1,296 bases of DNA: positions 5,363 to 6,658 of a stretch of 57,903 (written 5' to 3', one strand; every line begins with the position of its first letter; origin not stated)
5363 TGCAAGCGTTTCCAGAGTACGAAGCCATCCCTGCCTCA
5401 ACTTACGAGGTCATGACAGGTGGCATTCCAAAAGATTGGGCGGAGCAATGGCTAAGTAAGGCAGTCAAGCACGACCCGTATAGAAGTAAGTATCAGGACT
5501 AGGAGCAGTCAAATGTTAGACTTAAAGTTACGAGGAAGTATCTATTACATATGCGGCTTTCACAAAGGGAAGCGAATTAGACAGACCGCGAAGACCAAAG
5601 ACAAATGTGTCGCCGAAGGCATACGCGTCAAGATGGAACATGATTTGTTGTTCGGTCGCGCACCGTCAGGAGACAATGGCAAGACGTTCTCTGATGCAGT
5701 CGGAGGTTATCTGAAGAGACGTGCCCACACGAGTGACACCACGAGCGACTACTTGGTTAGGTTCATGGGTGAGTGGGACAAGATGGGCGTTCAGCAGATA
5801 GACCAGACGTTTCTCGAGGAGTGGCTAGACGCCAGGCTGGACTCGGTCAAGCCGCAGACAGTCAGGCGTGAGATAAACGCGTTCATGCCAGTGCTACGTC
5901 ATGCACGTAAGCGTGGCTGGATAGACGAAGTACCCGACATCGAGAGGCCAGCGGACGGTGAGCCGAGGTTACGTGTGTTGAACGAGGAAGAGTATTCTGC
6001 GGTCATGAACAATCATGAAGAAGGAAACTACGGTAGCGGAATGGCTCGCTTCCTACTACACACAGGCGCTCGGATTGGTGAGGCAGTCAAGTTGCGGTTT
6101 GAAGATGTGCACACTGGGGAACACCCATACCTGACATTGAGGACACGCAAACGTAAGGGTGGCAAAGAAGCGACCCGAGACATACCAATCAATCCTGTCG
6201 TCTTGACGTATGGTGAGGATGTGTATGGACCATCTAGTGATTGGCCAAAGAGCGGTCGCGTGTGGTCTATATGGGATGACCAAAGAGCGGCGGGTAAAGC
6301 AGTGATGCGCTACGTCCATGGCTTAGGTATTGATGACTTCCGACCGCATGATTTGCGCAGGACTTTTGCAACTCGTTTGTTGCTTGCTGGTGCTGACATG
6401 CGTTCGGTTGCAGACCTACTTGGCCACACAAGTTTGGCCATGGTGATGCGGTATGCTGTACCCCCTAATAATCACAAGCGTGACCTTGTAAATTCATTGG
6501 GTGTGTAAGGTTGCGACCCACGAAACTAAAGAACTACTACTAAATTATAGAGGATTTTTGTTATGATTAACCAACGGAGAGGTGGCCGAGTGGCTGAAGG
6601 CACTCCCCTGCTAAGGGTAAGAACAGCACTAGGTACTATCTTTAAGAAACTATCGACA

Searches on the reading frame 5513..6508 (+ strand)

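Call 76: search_protein_families(library=phrogs, proteins=[window:5513-6508:+], max_evalue=0.00001)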
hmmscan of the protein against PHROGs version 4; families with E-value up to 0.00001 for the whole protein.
window:5513-6508:+ (331 aa): 4 families
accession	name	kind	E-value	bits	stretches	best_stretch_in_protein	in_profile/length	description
phrog_1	-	integration and excision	9.7e-50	171.4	1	8-328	122-446/611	integrase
phrog_216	-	integration and excision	1.2e-24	87.9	1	124-326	22-233/301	integrase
phrog_25190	-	integration and excision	1.5e-06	29.5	1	265-312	36-83/109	integrase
phrog_35951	-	unknown function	7.2e-06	27.4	0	264-318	9-63/97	-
